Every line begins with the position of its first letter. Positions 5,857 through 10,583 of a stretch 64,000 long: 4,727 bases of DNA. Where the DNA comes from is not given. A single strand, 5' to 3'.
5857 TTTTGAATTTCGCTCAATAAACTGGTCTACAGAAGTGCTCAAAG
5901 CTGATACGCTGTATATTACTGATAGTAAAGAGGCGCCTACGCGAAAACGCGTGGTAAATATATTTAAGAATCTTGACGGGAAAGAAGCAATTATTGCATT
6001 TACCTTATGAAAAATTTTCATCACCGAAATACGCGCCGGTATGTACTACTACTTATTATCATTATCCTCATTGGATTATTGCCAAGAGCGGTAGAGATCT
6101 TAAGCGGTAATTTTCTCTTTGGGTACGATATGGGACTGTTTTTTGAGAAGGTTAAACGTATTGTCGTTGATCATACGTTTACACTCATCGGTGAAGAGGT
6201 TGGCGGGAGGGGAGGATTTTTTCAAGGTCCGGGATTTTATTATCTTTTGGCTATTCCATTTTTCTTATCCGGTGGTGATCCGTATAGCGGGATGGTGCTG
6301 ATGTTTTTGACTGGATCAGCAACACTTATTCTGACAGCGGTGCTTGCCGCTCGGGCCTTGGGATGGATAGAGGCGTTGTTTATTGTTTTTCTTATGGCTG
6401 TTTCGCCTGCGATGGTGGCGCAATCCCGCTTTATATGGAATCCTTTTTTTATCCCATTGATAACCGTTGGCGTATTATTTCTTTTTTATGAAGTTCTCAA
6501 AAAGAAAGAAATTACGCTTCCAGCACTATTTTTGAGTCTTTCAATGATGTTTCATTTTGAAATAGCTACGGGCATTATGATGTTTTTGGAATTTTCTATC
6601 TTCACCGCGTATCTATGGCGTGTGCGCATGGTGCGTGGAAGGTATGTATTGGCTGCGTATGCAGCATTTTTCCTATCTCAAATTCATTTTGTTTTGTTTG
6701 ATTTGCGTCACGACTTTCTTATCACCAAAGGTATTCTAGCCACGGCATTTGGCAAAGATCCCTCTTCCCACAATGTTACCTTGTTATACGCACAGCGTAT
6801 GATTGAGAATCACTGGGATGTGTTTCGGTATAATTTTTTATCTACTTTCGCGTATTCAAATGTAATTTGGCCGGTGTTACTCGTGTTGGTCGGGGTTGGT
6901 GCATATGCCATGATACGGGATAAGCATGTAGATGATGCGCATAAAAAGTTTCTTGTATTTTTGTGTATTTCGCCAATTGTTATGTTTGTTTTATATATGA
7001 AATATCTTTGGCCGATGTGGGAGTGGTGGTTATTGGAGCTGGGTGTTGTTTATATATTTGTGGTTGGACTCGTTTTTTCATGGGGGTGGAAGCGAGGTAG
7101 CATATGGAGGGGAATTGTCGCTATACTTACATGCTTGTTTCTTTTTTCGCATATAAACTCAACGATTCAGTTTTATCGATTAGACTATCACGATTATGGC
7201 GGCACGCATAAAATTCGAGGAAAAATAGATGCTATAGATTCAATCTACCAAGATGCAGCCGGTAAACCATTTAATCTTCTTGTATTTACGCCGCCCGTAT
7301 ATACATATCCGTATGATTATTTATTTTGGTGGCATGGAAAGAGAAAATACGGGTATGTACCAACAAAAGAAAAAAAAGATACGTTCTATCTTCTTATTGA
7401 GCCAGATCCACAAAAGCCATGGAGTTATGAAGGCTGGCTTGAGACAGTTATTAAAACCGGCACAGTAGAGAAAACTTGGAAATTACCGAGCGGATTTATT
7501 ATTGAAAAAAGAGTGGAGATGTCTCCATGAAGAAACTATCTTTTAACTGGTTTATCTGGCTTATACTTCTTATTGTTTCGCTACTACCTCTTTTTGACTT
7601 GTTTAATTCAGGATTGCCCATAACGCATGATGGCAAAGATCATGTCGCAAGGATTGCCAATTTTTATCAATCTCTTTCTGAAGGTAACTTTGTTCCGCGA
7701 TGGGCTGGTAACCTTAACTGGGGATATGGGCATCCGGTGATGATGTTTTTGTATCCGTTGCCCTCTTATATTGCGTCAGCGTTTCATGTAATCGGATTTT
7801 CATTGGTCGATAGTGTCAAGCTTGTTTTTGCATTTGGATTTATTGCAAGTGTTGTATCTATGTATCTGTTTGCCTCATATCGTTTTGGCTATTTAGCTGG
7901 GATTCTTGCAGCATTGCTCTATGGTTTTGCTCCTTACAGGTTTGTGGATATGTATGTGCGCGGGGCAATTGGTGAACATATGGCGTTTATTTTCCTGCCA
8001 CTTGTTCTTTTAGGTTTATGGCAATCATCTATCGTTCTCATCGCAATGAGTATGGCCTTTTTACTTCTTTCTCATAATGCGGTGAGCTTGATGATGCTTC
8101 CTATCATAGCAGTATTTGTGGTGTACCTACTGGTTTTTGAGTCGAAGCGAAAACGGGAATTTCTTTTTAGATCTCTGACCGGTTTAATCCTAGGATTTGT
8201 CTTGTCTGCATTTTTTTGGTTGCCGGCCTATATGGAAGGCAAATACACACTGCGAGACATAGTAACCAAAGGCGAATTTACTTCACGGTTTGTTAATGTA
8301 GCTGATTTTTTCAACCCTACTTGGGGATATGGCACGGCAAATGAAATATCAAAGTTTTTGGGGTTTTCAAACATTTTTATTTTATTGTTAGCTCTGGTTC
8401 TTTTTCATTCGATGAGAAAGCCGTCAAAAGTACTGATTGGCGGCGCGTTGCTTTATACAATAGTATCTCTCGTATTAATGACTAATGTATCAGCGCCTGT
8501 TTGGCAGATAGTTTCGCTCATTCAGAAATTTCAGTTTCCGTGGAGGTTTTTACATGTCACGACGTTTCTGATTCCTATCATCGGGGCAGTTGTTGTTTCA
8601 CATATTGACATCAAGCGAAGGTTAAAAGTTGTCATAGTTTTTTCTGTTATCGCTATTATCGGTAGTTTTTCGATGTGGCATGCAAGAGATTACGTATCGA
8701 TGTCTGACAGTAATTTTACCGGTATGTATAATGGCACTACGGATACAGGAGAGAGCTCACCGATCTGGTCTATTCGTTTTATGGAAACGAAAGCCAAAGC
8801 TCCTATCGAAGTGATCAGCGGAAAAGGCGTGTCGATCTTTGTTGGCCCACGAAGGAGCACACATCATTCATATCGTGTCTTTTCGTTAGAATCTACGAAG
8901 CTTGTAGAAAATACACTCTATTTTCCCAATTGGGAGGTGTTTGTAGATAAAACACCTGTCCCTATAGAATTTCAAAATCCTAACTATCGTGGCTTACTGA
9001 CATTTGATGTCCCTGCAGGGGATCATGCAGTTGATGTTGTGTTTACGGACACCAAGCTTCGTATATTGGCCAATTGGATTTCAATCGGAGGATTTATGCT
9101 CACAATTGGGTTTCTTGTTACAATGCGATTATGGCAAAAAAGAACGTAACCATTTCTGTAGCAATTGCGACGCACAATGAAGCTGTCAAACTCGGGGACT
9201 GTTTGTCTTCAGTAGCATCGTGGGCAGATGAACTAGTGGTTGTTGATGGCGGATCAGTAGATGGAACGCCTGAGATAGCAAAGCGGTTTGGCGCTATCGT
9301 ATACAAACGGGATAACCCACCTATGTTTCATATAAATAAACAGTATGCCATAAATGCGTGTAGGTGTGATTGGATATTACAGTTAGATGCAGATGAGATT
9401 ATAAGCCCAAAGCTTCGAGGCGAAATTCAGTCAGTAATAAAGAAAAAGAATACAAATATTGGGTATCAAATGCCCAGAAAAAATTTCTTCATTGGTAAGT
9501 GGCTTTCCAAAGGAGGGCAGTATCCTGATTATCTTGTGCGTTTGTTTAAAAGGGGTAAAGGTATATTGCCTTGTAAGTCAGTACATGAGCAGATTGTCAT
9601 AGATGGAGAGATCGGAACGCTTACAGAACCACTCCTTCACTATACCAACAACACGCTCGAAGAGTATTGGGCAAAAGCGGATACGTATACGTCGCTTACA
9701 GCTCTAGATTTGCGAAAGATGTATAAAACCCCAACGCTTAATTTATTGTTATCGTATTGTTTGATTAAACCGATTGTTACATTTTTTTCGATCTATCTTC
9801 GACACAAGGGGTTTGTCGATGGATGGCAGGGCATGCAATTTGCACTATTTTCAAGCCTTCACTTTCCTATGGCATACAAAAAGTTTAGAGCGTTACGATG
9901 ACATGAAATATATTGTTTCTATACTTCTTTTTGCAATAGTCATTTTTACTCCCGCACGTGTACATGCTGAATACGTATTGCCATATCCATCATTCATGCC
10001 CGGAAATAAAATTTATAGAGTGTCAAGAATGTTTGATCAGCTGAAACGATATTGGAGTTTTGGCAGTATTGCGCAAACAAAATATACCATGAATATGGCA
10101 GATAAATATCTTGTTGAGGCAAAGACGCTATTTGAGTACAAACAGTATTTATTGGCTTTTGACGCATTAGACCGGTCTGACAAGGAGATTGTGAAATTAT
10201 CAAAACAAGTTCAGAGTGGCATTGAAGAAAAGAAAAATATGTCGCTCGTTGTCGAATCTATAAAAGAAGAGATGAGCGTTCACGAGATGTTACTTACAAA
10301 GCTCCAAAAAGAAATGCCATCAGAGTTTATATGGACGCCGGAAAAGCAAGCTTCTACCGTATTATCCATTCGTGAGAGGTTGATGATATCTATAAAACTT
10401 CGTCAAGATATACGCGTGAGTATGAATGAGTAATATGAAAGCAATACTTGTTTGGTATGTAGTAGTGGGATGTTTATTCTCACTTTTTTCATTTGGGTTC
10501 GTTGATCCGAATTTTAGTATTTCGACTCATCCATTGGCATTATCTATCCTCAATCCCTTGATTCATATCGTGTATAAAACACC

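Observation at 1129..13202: Expansion of lipid-linked-sugar-dependent GT-C enzymes: three tandem GT39 paralogs, two YfhO-like paralogs and two further GT-C-like membrane proteins within 12 kb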

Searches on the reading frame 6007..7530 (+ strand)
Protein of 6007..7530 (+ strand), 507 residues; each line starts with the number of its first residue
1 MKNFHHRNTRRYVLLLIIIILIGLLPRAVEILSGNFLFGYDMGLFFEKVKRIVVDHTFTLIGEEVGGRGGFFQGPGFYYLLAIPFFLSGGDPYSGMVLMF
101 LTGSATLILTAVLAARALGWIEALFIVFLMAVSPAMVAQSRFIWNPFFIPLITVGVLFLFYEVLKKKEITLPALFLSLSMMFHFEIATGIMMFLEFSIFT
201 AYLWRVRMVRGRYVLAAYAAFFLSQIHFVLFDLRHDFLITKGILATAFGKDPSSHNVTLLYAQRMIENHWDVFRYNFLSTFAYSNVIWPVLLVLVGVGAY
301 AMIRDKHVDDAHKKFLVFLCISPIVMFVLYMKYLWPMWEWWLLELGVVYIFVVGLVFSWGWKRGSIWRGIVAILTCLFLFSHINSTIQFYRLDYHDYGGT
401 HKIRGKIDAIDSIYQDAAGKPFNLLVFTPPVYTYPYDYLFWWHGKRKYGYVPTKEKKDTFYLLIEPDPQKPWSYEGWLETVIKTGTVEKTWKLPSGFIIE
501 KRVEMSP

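Call 3: search_protein_families(library=pfam, proteins=[window:6007-7530:+], max_evalue=0.01)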
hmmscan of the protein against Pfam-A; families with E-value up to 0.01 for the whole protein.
window:6007-7530:+ (507 aa): 0 families

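Call 12: search_protein_families(library=ncbifam, proteins=[window:6007-7530:+], max_evalue=0.1)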
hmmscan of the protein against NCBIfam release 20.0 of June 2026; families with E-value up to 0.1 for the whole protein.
window:6007-7530:+ (507 aa): 1 family
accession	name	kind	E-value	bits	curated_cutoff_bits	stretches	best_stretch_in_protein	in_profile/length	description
TIGR03663.1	TIGR03663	subfamily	2.9e-05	23.3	126.25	1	73-354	51-333/435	flippase activity-associated protein Agl23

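Call 24: search_protein_families(library=pfam, proteins=[window:6007-7530:+], max_evalue=5)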
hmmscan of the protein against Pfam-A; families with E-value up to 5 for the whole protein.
window:6007-7530:+ (507 aa): 0 families

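Call 25: find_homologous_proteins(query=window:6007-7530:+, max_evalue=0.001)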
Query window:6007-7530:+ (507 aa): 570 proteins with E <= 0.001 among 8000 candidates; the best 120 are listed.
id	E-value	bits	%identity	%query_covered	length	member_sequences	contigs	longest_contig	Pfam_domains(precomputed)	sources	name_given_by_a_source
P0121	0.0e+0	1041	90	100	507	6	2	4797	-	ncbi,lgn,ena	-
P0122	6.1e-241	819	70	99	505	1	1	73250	PF13231.13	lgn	-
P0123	1.1e-239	815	70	99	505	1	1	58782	PF13231.13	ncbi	-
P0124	1.6e-196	672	61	95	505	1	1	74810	-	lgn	-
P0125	1.5e-191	656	60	95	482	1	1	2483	-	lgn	-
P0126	1.4e-188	646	56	99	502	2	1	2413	PF13231.13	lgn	-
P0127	1.5e-187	643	59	96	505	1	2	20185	PF13231.13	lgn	-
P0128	1.8e-185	636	57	95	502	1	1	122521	-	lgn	-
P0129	4.9e-172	592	54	95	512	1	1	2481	-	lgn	-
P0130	8.8e-171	588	53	97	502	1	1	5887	PF13231.13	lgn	-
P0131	2.2e-167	576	53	94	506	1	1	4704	PF13231.13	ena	-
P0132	5.3e-164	565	51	97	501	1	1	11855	-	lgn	-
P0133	4.2e-162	559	52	94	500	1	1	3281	PF13231.13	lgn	-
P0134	4.3e-162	559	51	98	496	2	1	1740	-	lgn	-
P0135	5.7e-160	552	53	98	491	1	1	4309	PF13231.13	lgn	-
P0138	1.5e-157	544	51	97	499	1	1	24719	PF13231.13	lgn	-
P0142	7.2e-154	532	49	96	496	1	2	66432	PF13231.13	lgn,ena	-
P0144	1.6e-152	527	49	95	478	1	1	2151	PF13231.13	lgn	-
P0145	2.9e-152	526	50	95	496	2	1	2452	PF13231.13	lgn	-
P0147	9.0e-152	525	50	94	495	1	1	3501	PF13231.13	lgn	-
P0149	1.4e-151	524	51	94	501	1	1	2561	PF13231.13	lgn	-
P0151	5.0e-151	522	49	98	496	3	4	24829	PF13231.13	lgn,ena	-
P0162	1.3e-147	511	47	97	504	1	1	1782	PF13231.13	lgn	-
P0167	5.1e-147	509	48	98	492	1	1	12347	PF13231.13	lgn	-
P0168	1.3e-146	508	48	97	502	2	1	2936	PF13231.13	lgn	-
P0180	2.2e-144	500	47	97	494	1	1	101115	PF13231.13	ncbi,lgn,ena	-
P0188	9.0e-143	495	46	97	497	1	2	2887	PF13231.13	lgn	-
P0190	2.0e-142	494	48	97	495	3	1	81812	PF13231.13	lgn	-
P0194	1.2e-139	485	45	97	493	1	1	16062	PF13231.13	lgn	-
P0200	2.8e-134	467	46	95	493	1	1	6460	PF13231.13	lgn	-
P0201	3.2e-134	467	45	94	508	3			PF13231.13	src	-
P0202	4.8e-134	466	45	98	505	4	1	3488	PF13231.13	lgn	-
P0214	7.2e-130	452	45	97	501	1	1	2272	PF13231.13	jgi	jgi:4-amino-4-deoxy-L-arabinose transferase-like glycosyltransferase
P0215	3.0e-129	450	45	98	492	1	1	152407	PF13231.13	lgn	-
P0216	8.3e-129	449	45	96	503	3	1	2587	PF13231.13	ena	-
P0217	9.8e-129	449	44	94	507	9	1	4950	PF13231.13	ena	-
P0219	2.8e-128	447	44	95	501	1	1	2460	PF13231.13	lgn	-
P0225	5.2e-126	440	44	97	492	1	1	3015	PF13231.13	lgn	-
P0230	5.1e-125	437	43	98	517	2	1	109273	PF13231.13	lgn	-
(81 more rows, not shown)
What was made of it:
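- Checked: E: many homologs carry PF13231 (call 25).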

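Call 28: search_solved_structures(query=A2, max_evalue=5)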
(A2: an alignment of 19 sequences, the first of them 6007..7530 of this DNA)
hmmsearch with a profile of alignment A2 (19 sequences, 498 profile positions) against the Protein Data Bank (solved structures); distinct sequences matched with E-value up to 5: 0.

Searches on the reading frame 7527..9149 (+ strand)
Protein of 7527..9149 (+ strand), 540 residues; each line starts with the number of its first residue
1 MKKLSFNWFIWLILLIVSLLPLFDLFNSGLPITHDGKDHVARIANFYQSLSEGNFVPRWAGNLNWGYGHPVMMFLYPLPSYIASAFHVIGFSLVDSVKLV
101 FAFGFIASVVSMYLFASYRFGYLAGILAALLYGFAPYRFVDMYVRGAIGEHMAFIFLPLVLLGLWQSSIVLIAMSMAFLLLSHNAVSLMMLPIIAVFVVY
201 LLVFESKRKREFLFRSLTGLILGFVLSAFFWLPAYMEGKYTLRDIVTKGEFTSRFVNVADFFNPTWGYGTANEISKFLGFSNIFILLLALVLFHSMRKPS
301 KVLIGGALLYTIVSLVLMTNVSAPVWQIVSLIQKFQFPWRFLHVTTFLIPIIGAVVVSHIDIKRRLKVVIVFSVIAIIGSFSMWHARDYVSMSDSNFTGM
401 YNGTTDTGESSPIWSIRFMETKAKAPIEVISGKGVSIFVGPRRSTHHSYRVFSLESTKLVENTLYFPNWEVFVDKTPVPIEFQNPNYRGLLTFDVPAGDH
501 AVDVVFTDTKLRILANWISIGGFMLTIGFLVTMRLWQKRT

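Call 3: search_protein_families(library=pfam, proteins=[window:7527-9149:+], max_evalue=0.01)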
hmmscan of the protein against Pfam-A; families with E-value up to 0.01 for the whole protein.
window:7527-9149:+ (540 aa): 2 families
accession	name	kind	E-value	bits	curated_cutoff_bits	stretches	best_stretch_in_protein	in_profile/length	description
PF10131.15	PTPS_related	-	3.4e-16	59.3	26.4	1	76-391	4-314/621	6-pyruvoyl-tetrahydropterin synthase related domain; membrane protein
PF09586.16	YfhO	-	9e-11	41.3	28.5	1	70-382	75-384/835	Bacterial membrane protein YfhO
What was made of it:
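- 7527..9149 (+): F: YfhO/PTPS_related-type GT-C, 540 aa. PTPS_related 59.3 bits and YfhO 41.3 bits (call 3).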

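Call 12: search_protein_families(library=ncbifam, proteins=[window:7527-9149:+], max_evalue=0.1)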
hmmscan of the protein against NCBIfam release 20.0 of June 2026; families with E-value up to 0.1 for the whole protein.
window:7527-9149:+ (540 aa): 0 families

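Call 14: search_solved_structures(query=window:7527-9149:+, max_evalue=1)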
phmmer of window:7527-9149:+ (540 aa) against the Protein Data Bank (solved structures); distinct sequences matched with E-value up to 1: 0.

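Call 30: find_homologous_proteins(query=window:7527-9149:+, max_evalue=0.001)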
Query window:7527-9149:+ (540 aa): 2104 proteins with E <= 0.001 among 8000 candidates; the best 120 are listed.
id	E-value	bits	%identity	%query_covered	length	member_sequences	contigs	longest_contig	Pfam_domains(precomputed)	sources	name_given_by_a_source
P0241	0.0e+0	1199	100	100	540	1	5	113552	PF10131.16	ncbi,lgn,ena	ncbi:MAG: 6-pyruvoyl-tetrahydropterin synthase-related protein [Patescibacteria group bacterium]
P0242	4.6e-282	955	77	100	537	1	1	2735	PF10131.16,PF09586.17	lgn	-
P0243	7.4e-263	891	72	100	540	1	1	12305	PF09586.17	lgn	-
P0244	1.4e-259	880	76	95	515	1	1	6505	PF09586.17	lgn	-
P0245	8.6e-255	865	71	99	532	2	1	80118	PF09586.17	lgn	-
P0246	6.5e-244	829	67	100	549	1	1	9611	PF10131.16,PF09586.17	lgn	-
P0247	4.8e-229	780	65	100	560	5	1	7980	-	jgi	-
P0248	2.9e-196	671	58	94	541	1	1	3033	PF10131.16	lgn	-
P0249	1.1e-182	627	55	98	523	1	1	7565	PF10131.16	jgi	-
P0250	1.4e-182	626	57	97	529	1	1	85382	PF10131.16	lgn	-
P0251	2.0e-182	626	54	100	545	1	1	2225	-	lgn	-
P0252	1.2e-181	623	55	95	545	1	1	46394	-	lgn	-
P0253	6.2e-181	621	54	98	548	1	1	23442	PF10131.16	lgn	-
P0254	4.7e-180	618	55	94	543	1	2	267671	-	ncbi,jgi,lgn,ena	-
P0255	6.0e-180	618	55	94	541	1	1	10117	-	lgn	-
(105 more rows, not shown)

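Call 36: search_solved_structures(query=A3, max_evalue=5)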
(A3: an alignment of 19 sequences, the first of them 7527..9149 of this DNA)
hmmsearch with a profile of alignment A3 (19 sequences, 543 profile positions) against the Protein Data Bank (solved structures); distinct sequences matched with E-value up to 5: 1.
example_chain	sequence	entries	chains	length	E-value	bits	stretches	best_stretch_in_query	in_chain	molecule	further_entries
4yle_A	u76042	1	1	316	0.94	11.2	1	339-433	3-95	Periplasmic binding protein/LacI transcriptional regulator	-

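Call 46: predict_structure(alignment_id=A3)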
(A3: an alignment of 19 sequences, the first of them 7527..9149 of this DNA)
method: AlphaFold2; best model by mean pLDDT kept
length: 540 residues; sequences in the alignment: 19
mean_pLDDT: 81.3   pTM: 0.84
mean pLDDT of the five models: 81.3, 79.4, 79.1, 76.9, 76.7
residues with pLDDT >= 90: 241; 70-90: 183; 50-70: 64; < 50: 52
segments of 3 or more residues with pLDDT < 50: 59-74, 237-248, 400-421
pLDDT, mean of each block of 10 residues (from residue 1): 68 91 89 77 76 64 37 62 90 90 96 95 96 94 87 95 94 92 81 95 95 94 80 54 43 82 79 82 96 94 96 94 84 77 95 97 94 95 89 67 39 37 73 90 83 94 73 94 69 94 81 68 74 66
secondary structure, 60 per line:
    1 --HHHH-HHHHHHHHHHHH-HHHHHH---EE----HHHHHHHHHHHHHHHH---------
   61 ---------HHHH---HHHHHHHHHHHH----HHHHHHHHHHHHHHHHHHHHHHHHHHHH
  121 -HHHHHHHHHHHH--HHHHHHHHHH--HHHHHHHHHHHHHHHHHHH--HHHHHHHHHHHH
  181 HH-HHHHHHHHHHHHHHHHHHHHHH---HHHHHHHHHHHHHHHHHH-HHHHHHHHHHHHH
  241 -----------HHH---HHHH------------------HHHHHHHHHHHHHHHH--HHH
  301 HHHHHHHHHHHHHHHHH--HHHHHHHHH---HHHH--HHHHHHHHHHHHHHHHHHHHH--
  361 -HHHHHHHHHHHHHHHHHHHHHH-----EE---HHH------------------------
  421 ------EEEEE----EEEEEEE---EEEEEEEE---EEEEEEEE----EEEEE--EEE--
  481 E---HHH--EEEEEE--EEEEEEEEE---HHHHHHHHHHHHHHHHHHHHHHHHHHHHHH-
elements in order: H3-6 H8-19 H21-26 H36-51 H70-73 H77-88 H93-120 H122-133 H136-145 H148-166 H169-182 H184-205 H209-226 H228-240 H258-261 H280-295 H298-317 H320-328 H332-335 H338-358 H362-383 E427-431 E436-442 E446-453 E457-464 E469-473 E476-478 E490-495 E498-506 H510-539
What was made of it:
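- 7527..9149 (+): AlphaFold2 model has pLDDT 81 and pTM 0.84 (call 46).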

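Call 51: fold_search(model_id=the predicted structure, library=pdb)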
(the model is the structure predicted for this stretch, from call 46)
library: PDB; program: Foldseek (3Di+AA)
matches with E <= 10: 392; with E <= 0.001: 8
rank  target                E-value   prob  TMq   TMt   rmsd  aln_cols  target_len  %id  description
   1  6w98_A                4.9e-05  1.00  0.45  0.21   6.1       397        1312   15  Single-Particle Cryo-EM Structure of Arabinofuranosyltransferase AftD from Mycobacteria (released 2020-05-13)
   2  8pn9_A                4.9e-05  1.00  0.45  0.38   9.9       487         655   14  Structure of human oligosaccharyltransferase OST-A complex bound to NGI-1 (released 2024-05-08)
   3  9s6t_A                2.9e-04  1.00  0.42  0.46  15.2       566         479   11  Ternary cryo-EM structure of chicken ALG12 with Dol25-PP-GlcNAc2Man7, Dol25-P-Man, and Fab (released 2026-03-18)
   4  5f15                  3.6e-04  1.00  0.39  0.39   6.8       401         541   15  Crystal Structure of ArnT from Cupriavidus metallidurans bound to Undecaprenyl phosphate (released 2016-02-17)
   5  6wby                  3.8e-04  1.00  0.44  0.21   6.2       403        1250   14  Single-Particle Cryo-EM Structure of Arabinofuranosyltransferase AftD from Mycobacteria, Mutant R1389S Class 2 (released 2020-05-13)
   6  5ezm                  4.5e-04  1.00  0.40  0.40   7.8       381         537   14  Crystal Structure of ArnT from Cupriavidus metallidurans in the apo state (released 2016-02-17)
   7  6ftg_5                7.9e-04  1.00  0.48  0.41  13.3       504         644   14  Subtomogram average of OST-containing ribosome-translocon complexes from canine rough microsomal membranes (released 2018-03-21)
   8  8age_A                9.4e-04  1.00  0.46  0.40   9.2       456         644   13  Structure of yeast oligosaccharylransferase complex with acceptor peptide bound (released 2022-12-07)
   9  3waj                  1.8e-03  1.00  0.41  0.29  16.9       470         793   15  Crystal structure of the Archaeoglobus fulgidus oligosaccharyltransferase (O29867_ARCFU) complex with Zn and sulfate (released 2013-10-30)
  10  5ogl_A                2.4e-03  1.00  0.41  0.32   9.5       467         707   13  Structure of bacterial oligosaccharyltransferase PglB in complex with an acceptor peptide and an lipid-linked oligosac (released 2017-10-25)
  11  7oci_F                3.0e-03  1.00  0.46  0.39  10.1       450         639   15  Cryo-EM structure of yeast Ost6p containing oligosaccharyltransferase complex (released 2022-02-16)
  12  6wbx                  3.0e-03  1.00  0.43  0.20   7.8       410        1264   15  Single-Particle Cryo-EM Structure of Arabinofuranosyltransferase AftD from Mycobacteria, Mutant R1389S Class 1 (released 2020-05-13)
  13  8agb_A                3.2e-03  1.00  0.46  0.40  11.2       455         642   16  Structure of yeast oligosaccharylransferase complex with lipid-linked oligosaccharide bound (released 2022-12-07)
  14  6gxc_A                3.9e-03  1.00  0.40  0.32   9.5       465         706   13  Bacterial oligosaccharyltransferase PglB in complex with an inhibitory peptide and a reactive lipid-linked oligosaccha (released 2018-11-14)
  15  7wld_U                4.7e-03  0.99  0.28  0.34  14.3       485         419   12  Cryo-EM structure of the human glycosylphosphatidylinositol transamidase complex at 2.53 Angstrom resolution (released 2022-04-27)
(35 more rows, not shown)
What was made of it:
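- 7527..9149 (+): It matches AftD, STT3, ALG12, ArnT and PglB (call 51).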

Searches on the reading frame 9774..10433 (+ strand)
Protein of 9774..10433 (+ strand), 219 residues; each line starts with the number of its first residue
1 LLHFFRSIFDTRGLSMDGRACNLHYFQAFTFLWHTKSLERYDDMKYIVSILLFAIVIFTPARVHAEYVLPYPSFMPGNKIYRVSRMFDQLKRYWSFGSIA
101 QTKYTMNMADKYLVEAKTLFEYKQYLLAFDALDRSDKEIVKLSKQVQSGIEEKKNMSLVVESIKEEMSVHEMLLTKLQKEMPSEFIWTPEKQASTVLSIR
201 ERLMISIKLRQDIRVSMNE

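Call 3: search_protein_families(library=pfam, proteins=[window:9774-10433:+], max_evalue=0.01)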
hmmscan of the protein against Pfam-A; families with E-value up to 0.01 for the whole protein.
window:9774-10433:+ (219 aa): 1 family
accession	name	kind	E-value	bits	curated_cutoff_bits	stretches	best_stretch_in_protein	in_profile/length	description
PF18915.5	DUF5667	-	1.8e-07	31.9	27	1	75-179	3-94/99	Domain of unknown function (DUF5667)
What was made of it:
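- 9903..10433 (+): H: DUF5667 protein with an N-terminal signal or anchor, 176 aa. DUF5667 31.9 bits (call 3).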
